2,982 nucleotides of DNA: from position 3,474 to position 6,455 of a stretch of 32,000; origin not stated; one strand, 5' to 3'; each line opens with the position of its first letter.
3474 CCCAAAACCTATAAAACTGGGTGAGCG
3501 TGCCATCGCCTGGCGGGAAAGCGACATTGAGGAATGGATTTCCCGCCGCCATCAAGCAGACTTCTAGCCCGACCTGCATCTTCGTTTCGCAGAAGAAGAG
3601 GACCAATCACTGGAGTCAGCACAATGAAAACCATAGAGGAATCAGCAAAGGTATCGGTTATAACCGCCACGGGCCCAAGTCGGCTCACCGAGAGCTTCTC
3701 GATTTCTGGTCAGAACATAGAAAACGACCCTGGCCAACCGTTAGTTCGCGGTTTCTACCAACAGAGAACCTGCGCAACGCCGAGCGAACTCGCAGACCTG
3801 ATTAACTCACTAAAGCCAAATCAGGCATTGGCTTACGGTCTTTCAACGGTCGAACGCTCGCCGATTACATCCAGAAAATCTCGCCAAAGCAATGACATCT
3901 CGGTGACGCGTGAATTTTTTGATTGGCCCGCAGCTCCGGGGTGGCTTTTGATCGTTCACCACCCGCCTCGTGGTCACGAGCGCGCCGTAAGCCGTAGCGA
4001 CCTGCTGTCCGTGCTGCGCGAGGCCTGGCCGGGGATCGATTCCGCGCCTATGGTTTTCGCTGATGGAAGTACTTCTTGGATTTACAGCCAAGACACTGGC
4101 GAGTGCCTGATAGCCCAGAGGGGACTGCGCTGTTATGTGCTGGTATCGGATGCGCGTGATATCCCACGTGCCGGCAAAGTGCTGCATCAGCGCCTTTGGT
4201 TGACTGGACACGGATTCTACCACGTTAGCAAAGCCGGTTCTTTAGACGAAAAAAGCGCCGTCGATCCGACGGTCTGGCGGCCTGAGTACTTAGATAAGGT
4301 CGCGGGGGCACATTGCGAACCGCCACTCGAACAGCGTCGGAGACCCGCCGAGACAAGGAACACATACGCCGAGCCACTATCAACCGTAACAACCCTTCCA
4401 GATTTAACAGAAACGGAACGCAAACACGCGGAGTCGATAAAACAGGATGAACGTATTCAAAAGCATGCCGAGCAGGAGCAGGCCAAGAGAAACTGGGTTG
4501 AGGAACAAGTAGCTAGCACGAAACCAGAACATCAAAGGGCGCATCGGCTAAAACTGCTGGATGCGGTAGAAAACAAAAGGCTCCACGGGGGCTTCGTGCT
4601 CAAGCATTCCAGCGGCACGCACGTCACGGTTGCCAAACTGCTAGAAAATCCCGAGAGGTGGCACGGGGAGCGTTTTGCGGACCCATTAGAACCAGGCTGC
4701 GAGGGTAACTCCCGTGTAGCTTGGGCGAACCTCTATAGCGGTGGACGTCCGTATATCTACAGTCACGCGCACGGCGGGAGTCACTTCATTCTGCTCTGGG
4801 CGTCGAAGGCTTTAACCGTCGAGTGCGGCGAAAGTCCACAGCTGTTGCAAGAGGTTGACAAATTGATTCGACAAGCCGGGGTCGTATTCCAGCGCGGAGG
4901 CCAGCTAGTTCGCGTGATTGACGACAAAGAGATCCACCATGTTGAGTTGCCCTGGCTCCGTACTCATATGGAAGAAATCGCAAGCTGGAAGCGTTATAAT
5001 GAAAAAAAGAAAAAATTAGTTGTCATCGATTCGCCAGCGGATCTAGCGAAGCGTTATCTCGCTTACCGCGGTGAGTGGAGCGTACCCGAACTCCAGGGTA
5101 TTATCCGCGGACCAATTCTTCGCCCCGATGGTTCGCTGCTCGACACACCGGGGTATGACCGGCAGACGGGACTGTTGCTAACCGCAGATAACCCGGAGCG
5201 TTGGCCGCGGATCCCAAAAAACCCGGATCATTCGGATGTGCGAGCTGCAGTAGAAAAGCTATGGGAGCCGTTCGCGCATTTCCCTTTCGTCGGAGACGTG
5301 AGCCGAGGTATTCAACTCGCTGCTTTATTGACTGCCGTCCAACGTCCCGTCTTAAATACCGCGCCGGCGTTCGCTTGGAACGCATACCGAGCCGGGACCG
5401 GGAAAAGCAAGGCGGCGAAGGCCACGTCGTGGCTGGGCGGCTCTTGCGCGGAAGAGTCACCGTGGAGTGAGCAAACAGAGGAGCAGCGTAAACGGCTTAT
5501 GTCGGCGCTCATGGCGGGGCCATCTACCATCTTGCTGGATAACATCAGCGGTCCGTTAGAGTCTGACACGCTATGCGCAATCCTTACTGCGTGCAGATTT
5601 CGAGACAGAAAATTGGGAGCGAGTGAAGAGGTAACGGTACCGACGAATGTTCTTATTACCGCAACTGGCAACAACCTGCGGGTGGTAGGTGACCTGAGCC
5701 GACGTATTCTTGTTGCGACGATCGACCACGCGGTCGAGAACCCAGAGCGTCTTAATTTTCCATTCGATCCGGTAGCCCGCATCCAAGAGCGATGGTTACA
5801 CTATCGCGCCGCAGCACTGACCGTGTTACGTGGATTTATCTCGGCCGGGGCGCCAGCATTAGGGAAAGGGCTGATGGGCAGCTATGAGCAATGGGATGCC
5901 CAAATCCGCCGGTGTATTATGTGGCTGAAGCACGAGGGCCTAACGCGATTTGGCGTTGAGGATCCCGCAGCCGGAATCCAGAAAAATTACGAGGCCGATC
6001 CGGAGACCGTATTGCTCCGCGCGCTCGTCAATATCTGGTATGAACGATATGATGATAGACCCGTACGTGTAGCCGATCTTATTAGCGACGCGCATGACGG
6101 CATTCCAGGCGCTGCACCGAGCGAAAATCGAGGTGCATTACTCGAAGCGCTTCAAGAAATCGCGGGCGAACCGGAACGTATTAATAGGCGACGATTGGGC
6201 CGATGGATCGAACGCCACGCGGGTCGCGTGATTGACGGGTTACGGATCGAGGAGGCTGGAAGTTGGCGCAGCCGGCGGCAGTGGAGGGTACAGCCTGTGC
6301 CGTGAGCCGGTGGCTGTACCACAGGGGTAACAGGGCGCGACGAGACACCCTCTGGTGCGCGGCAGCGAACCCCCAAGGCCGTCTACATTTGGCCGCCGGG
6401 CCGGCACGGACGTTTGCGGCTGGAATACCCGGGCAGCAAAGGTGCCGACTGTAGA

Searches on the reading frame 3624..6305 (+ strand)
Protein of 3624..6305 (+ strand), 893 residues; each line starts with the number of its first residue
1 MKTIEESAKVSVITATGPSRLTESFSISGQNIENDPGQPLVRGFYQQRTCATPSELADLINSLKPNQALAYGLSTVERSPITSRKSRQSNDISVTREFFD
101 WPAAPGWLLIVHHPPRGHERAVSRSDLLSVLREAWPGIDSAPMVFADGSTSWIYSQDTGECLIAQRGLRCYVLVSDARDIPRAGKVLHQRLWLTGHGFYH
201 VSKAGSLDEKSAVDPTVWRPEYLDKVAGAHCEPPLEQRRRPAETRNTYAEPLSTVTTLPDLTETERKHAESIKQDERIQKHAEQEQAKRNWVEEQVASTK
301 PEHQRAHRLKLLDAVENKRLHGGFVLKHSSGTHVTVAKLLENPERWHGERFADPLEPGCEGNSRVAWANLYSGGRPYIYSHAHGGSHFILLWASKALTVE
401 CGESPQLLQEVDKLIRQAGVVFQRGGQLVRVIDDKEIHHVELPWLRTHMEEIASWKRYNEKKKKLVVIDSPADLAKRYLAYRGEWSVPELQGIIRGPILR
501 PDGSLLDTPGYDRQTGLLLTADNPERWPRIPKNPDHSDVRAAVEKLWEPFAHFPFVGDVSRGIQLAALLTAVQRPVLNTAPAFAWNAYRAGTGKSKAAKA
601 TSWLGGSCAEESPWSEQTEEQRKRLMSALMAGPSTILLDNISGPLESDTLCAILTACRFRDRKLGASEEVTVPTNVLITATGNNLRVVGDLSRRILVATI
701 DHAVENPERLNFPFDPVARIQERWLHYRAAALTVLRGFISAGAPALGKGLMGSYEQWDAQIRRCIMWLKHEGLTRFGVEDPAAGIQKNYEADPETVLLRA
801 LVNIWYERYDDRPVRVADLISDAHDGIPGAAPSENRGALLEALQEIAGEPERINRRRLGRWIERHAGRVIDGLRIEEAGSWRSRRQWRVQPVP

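Call 18: search_protein_families(library=pfam, proteins=[window:3624-6302:+])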
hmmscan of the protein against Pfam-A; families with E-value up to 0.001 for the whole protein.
window:3624-6302:+ (893 aa): 0 families

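Call 19: search_protein_families(library=ncbifam, proteins=[window:3624-6302:+], max_evalue=0.01)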
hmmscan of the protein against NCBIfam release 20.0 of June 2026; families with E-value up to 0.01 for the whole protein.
window:3624-6302:+ (893 aa): 0 families

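Call 20: search_protein_families(library=phrogs, proteins=[window:3624-6302:+], max_evalue=0.01)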
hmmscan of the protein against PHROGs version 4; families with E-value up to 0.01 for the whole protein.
window:3624-6302:+ (893 aa): 4 families
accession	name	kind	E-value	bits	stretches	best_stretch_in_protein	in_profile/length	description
phrog_29234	-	unknown function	5e-91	307.1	1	402-889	364-861/887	-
phrog_16593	-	DNA, RNA and nucleotide metabolism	8.6e-39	134.5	1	13-359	8-363/823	DNA primase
phrog_10537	-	unknown function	2.1e-27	96.4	1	445-825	782-1163/1229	-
phrog_19930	-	DNA, RNA and nucleotide metabolism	1.3e-25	90.9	1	480-819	472-805/865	DNA polymerase/primase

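Call 23: find_encoding_contigs(protein=window:3624-6305:+, flank=10000)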
Protein window:3624-6305:+ (893 aa): 2 contigs read that carry it; 1 place shown.
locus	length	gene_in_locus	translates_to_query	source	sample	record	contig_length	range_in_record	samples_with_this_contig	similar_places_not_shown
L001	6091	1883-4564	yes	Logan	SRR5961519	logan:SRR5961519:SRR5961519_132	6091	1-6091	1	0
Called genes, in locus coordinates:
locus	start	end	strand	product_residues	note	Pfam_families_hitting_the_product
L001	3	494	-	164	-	?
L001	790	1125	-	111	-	-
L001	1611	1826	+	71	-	PF05930:Phage_AlpA, PF12728:HTH_17 (weak)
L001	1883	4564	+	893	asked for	-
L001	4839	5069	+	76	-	-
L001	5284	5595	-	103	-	-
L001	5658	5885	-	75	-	-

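Call 24: find_related_loci(query=window:3624-6302:+, collection=genome_contigs, flank=8000)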
Query window:3624-6302:+ (893 aa) in genome_contigs; peptide patterns used: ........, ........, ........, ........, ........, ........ (x = any residue, [..] = any of these).
56 stretches matched a pattern, but none encodes a relative of the query by tblastn (E <= 1e-3).

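Call 25: find_homologous_proteins(query=window:3624-6302:+)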
Query window:3624-6302:+ (893 aa): 256 proteins with E <= 0.001 among 8000 candidates; the best 120 are listed.
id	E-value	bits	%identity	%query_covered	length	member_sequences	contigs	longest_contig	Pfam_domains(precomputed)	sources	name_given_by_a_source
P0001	0.0e+0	2069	100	100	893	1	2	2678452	-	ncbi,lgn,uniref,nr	ncbi:hypothetical protein [Halorhodospira halophila]|uniref:Uncharacterized protein n=1 Tax=Halorhod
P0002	0.0e+0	1250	62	99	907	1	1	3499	-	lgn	-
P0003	0.0e+0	1218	61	99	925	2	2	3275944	-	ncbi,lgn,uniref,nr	ncbi:hypothetical protein ACN2MM_05965 [Alkalilimnicola ehrlichii MLHE-1]|uniref:DNA primase/polymer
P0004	0.0e+0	1211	60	99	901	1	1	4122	-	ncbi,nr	ncbi:MAG: hypothetical protein LAT81_14555 [Oceanicaulis sp.]|nr:hypothetical protein [Oceanicaulis 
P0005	0.0e+0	1208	62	99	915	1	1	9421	-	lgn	-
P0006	0.0e+0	1207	61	99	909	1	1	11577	-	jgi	-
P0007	0.0e+0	1182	58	99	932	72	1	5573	-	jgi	-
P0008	0.0e+0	1120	56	99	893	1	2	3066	-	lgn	-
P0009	0.0e+0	1088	55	99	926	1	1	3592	-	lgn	-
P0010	0.0e+0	1082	55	99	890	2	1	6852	-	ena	-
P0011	0.0e+0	1063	56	99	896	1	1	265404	-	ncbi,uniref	ncbi:hypothetical protein ACNSTU_07210 [Aquisalimonas sp. APHAB1-3]|uniref:hypothetical protein n=1 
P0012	0.0e+0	1058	55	99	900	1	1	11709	-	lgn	-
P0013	0.0e+0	1053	54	99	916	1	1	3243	-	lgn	-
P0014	0.0e+0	1052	54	99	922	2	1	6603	-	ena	-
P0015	0.0e+0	1051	53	99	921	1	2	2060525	-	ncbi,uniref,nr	ncbi:hypothetical protein [Spiribacter vilamensis]|uniref:Uncharacterized protein n=1 Tax=Spiribacte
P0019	0.0e+0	1017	52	99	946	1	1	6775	-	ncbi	ncbi:MAG: hypothetical protein ACLFSI_08145 [Halorhodospira sp.]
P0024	6.1e-274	930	53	88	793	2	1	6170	-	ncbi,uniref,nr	ncbi:hypothetical protein [Halorhodospira halophila]|uniref:hypothetical protein n=1 Tax=Halorhodosp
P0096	4.9e-177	609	47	67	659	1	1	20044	-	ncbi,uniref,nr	ncbi:hypothetical protein LRD18_10495 [Halorhodospira halochloris]|uniref:hypothetical protein n=1 T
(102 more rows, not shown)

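Call 26: find_encoding_contigs(protein=P0003, flank=10000, max_places=2)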
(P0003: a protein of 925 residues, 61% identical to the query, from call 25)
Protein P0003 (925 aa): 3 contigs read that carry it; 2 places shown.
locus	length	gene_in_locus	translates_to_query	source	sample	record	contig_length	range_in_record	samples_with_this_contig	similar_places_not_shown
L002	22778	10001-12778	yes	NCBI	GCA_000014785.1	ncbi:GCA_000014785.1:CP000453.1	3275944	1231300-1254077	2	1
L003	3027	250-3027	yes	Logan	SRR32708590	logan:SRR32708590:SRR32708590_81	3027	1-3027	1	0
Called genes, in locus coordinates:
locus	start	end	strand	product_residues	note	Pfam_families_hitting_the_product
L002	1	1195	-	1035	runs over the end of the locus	PF00873:ACR_tran, PF02355:SecD_SecF_C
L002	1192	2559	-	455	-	PF25967:RND-MFP_C (faint)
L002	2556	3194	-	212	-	PF00440:TetR_N, PF14246:TetR_C_7 (weak), PF17932:TetR_C_24 (weak), PF17938:TetR_C_29 (weak), PF16925:TetR_C_13, PF13977:TetR_C_6 (weak)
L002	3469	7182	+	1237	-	PF27156:RP005_N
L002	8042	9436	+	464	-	PF13356:Arm-DNA-bind_3, PF22022:Phage_int_M (faint), PF00589:Phage_integrase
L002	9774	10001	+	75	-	PF05930:Phage_AlpA, PF12728:HTH_17 (weak)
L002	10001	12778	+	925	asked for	-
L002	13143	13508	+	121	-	-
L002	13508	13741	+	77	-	-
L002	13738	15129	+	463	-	-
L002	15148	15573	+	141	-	-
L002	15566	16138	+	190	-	-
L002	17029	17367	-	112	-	-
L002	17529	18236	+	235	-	PF00027:cNMP_binding, PF12802:MarR_2 (faint), PF13545:HTH_Crp_2, PF00325:Crp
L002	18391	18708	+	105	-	PF00034:Cytochrom_C, PF13442:Cytochrome_CBB3 (weak)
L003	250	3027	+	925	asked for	?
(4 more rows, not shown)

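Call 27: find_encoding_contigs(protein=P0011, flank=10000, max_places=2)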
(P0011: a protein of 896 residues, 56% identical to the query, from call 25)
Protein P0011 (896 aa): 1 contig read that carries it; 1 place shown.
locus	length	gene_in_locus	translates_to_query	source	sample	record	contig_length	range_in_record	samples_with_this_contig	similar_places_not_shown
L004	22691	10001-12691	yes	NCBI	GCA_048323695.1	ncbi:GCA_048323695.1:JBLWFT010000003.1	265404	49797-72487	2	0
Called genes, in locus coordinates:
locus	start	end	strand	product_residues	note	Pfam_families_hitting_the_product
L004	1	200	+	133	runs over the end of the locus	PF02627:CMD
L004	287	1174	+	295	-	PF01135:PCMT (weak), PF01209:Ubie_methyltran, PF13489:Methyltransf_23, PF13847:Methyltransf_31, PF08241:Methyltransf_11, PF08242:Methyltransf_12, PF13649:Methyltransf_25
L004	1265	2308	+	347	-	PF00881:Nitroreductase (faint)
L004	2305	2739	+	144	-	-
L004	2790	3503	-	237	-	PF08378:NERD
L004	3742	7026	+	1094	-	PF13091:PLDc_2 (weak), PF04851:ResIII, PF00270:DEAD, PF00271:Helicase_C, PF00717:Peptidase_S24 (weak), PF11907:DUF3427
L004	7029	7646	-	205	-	PF03848:TehB (weak), PF13489:Methyltransf_23, PF08241:Methyltransf_11, PF08242:Methyltransf_12, PF13649:Methyltransf_25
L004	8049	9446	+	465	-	PF13356:Arm-DNA-bind_3, PF22022:Phage_int_M (faint), PF00589:Phage_integrase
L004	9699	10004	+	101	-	PF05930:Phage_AlpA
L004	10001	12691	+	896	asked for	-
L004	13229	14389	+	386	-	PF00145:DNA_methylase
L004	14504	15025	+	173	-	PF03852:Vsr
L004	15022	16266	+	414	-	PF09019:EcoRII-C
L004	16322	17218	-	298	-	PF14279:HNH_5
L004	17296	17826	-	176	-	-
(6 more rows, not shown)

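Call 28: find_encoding_contigs(protein=P0015, flank=10000, max_places=2)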
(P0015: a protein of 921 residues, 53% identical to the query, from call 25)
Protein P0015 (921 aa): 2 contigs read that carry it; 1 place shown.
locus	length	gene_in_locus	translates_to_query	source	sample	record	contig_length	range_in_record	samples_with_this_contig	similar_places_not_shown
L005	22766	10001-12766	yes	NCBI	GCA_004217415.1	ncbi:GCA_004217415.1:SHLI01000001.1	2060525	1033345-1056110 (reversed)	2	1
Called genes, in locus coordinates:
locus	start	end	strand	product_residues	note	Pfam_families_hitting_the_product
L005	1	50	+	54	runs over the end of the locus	-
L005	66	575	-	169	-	PF00578:AhpC-TSA, PF08534:Redoxin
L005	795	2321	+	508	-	PF00171:Aldedh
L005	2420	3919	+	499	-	PF01565:FAD_binding_4, PF02913:FAD-oxidase_C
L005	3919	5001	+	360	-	PF01565:FAD_binding_4, PF02913:FAD-oxidase_C (weak)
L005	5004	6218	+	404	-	PF13187:Fer4_9 (faint), PF00037:Fer4 (faint), PF12838:Fer4_7, PF13183:Fer4_8, PF13237:Fer4_10 (weak), PF13484:Fer4_16, PF13534:Fer4_17, PF02754:CCG, +2 more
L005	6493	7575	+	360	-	PF00092:VWA, PF13519:VWA_2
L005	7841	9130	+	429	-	PF13356:Arm-DNA-bind_3, PF22022:Phage_int_M, PF00589:Phage_integrase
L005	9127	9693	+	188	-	-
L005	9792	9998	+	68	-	PF12728:HTH_17 (weak)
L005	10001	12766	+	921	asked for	-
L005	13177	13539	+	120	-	-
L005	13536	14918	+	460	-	-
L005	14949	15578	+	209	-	-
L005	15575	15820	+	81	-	-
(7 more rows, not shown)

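Call 37: find_encoding_contigs(protein=P0024, flank=10000, max_places=2)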
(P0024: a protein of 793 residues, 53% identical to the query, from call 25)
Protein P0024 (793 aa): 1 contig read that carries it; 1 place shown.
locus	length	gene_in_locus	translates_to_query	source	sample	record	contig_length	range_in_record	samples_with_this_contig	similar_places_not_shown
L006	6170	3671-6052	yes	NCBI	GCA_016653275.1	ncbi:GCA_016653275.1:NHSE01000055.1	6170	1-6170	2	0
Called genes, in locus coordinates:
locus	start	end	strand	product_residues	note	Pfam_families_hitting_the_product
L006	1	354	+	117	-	PF00589:Phage_integrase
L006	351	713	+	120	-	-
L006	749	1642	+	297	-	PF14261:DUF4351 (weak)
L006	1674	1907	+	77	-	-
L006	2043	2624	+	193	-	PF00589:Phage_integrase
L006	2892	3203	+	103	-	-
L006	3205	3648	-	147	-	-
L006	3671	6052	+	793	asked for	-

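Call 38: find_encoding_contigs(protein=P0019, flank=10000, max_places=2)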
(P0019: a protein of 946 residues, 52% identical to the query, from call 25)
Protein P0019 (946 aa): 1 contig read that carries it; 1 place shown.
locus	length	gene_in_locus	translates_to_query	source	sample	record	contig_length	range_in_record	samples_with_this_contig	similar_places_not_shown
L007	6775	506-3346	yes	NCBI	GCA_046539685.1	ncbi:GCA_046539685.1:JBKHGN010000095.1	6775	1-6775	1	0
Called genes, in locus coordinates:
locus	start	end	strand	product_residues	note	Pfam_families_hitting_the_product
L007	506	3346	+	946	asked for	-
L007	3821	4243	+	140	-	-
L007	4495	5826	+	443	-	-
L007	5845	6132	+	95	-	-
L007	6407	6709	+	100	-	-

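Call 39: find_encoding_contigs(protein=P0096, flank=10000, max_places=2)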
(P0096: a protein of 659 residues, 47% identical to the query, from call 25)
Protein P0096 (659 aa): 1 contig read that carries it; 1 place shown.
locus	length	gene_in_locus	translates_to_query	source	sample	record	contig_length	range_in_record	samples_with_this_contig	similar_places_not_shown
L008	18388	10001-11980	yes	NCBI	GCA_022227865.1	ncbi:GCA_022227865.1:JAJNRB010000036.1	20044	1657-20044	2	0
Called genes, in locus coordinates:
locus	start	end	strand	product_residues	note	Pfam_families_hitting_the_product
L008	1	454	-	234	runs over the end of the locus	PF12686:DUF3800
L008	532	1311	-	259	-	-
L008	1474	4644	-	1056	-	PF04313:HSDR_N, PF04851:ResIII, PF18766:SWI2_SNF2, PF22679:T1R_D3-like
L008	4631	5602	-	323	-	PF14267:DUF4357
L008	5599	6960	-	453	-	PF01420:Methylase_S (faint)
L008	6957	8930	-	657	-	PF12161:HsdM_N, PF02384:N6_Mtase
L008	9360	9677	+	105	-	-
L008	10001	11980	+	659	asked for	-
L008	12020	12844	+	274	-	-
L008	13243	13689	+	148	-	-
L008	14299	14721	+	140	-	-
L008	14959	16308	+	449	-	-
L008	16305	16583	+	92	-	PF11112:PyocinActivator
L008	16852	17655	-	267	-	PF00149:Metallophos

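Call 62: find_related_loci(query=A4, collection=metagenome_contigs, flank=6000)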
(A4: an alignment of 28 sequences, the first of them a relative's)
Query A4 (893 aa) in metagenome_contigs; peptide patterns used: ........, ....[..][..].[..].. (x = any residue, [..] = any of these).
286 stretches matched a pattern; 67 encode a relative of the query (tblastn E <= 1e-3); 67 distinct loci.
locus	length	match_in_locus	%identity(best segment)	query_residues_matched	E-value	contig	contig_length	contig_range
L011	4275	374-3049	58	8-892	0e+0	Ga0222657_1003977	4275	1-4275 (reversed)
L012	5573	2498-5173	58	8-892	0e+0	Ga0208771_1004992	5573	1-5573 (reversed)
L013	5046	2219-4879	59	8-887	0e+0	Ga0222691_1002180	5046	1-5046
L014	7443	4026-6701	58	8-892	0e+0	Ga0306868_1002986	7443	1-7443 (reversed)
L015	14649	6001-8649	44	9-889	0e+0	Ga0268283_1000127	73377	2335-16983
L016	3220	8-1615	63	361-892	0e+0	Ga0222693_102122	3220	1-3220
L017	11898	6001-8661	44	8-889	0e+0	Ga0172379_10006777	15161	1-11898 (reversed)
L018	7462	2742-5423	39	4-889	0e+0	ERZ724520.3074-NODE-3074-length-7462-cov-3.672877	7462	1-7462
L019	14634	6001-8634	38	10-890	8e-178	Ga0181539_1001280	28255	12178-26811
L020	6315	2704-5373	36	9-891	3e-176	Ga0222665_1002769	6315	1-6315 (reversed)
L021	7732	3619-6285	36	9-890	1e-173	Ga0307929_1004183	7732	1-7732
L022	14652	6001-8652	37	4-890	2e-172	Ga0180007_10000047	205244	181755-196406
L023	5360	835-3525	37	4-891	8e-176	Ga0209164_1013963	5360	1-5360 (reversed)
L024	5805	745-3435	37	4-891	2e-174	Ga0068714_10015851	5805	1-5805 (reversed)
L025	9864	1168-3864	36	7-890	9e-170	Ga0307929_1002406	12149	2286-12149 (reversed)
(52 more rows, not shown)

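Call 83: search_solved_structures(query=A4, max_evalue=0.01)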
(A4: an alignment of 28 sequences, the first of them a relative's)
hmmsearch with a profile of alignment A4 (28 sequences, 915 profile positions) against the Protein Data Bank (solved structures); distinct sequences matched with E-value up to 0.01: 0.

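Call 98: search_protein_families(library=padloc, proteins=[window:3624-6302:+], max_evalue=0.01)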
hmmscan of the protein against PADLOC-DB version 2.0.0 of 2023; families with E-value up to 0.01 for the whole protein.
window:3624-6302:+ (893 aa): 0 families

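Call 99: predict_structure(alignment_id=A4)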
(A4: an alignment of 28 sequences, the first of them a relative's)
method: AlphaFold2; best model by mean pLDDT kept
length: 893 residues; sequences in the alignment: 28
mean_pLDDT: 85.0   pTM: 0.80
mean pLDDT of the five models: 85.0, 84.7, 84.7, 82.7, 79.2
residues with pLDDT >= 90: 351; 70-90: 456; 50-70: 64; < 50: 22
segments of 3 or more residues with pLDDT < 50: 1-4, 707-710, 745-752
pLDDT, mean of each block of 10 residues (from residue 1): 62 92 88 85 94 96 94 90 78 84 92 69 84 93 93 91 87 93 93 91 86 87 90 92 94 90 92 93 93 89 88 91 89 90 90 74 73 88 81 81 78 89 87 80 91 89 89 89 84 88 87 90 78 90 91 87 95 88 81 77 80 70 79 79 82 85 71 86 83 87 52 70 89 92 52 69 93 93 85 84 90 90 71 73 80 85 86 91 89 84
secondary structure, 60 per line:
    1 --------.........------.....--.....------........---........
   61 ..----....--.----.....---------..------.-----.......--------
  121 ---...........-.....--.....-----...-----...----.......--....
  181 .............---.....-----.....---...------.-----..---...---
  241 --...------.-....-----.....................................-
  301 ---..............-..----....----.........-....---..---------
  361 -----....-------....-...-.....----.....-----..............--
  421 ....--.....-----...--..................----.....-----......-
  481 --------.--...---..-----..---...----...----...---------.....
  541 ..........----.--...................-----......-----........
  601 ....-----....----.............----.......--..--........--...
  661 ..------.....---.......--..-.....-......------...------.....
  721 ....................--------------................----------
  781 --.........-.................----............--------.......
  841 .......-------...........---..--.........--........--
elements in order (helices of 4 or more, strands of 3 or more residues): E9-17 E24-28 E31-35 E42-49 H53-62 E67-70 E78-82 E106-112 H124-134 H136-140 E143-147 E153-155 E161-163 E168-174 H177-193 E197-201 E207-211 E235-237 E243-245 H254-257 H263-299 H304-317 E325-328 E333-335 H336-341 H343-346 E366-369 E377-380 E386-390 E395-399 H405-418 E421-424 E427-431 E437-439 H442-452 E453-459 E464-468 H474-479 E492-494 E510-512 E517-519 H536-550 H558-576 E582-587 H593-604 E610-613 H618-630 E635-641 H648-655 E658-662 E669-673 E677-683 H689-693 E695-700 H716-740 H755-770 H783-791 H793-809 H816-825 H834-847 H855-865 E873-881 E884-891

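Call 101: fold_search(model_id=the predicted structure, library=pdb)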
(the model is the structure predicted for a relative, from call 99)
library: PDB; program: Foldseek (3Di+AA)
matches with E <= 10: 828; with E <= 0.001: 95
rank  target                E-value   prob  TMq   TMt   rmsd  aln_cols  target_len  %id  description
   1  8iqi_B                9.0e-10  1.00  0.24  0.24  31.8      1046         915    9  Structure of Full-Length AsfvPrimPol in Complex-Form (released 2023-07-26)
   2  8iqi_A                2.9e-09  1.00  0.28  0.27  30.8      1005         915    9  Structure of Full-Length AsfvPrimPol in Complex-Form (released 2023-07-26)
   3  8wgy_E                2.3e-08  1.00  0.28  0.31  24.9      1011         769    9  MPOX E5 hexamer AMP-PNP and ssDNA bound form with clear primase domain (released 2024-10-16)
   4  8wh6_E                5.6e-08  1.00  0.26  0.30  24.0       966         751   10  MPOX E5 hexamer ADP and ssDNA bound and clear primase domain conformation (released 2024-09-25)
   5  8iqh_J                7.0e-08  1.00  0.23  0.23  32.0       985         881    9  Structure of Full-Length AsfvPrimPol in Apo-Form (released 2023-07-26)
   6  8xj6_F                8.2e-08  1.00  0.24  0.29  30.3       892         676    9  The Cryo-EM structure of MPXV E5 apo conformation (released 2024-05-01)
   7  8ww7_D                8.7e-08  1.00  0.26  0.26  31.6       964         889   10  Structure of AMPPNP-Form AsfvPrimPol Dodecamer (released 2025-04-30)
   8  8iqh_C                1.3e-07  1.00  0.24  0.24  31.8      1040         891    9  Structure of Full-Length AsfvPrimPol in Apo-Form (released 2023-07-26)
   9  8iqh_H                1.7e-07  1.00  0.23  0.24  31.7       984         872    8  Structure of Full-Length AsfvPrimPol in Apo-Form (released 2023-07-26)
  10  8iqh_G                2.3e-07  1.00  0.27  0.27  31.6       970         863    9  Structure of Full-Length AsfvPrimPol in Apo-Form (released 2023-07-26)
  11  8ww7_I                3.5e-07  1.00  0.25  0.25  32.5      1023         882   10  Structure of AMPPNP-Form AsfvPrimPol Dodecamer (released 2025-04-30)
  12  7pds_C                4.3e-07  1.00  0.26  0.44   9.7       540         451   12  The structure of PriRep1 with dsDNA (released 2022-07-13)
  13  7pds_D                4.3e-07  1.00  0.25  0.41  10.0       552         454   12  The structure of PriRep1 with dsDNA (released 2022-07-13)
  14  8wh6_D                4.8e-07  1.00  0.23  0.35  16.1       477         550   12  MPOX E5 hexamer ADP and ssDNA bound and clear primase domain conformation (released 2024-09-25)
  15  8wwa_C                5.4e-07  1.00  0.22  0.23  30.9      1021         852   10  Structure of AMPPNP-Form AsfvPrimPol Hexamer (released 2025-04-30)
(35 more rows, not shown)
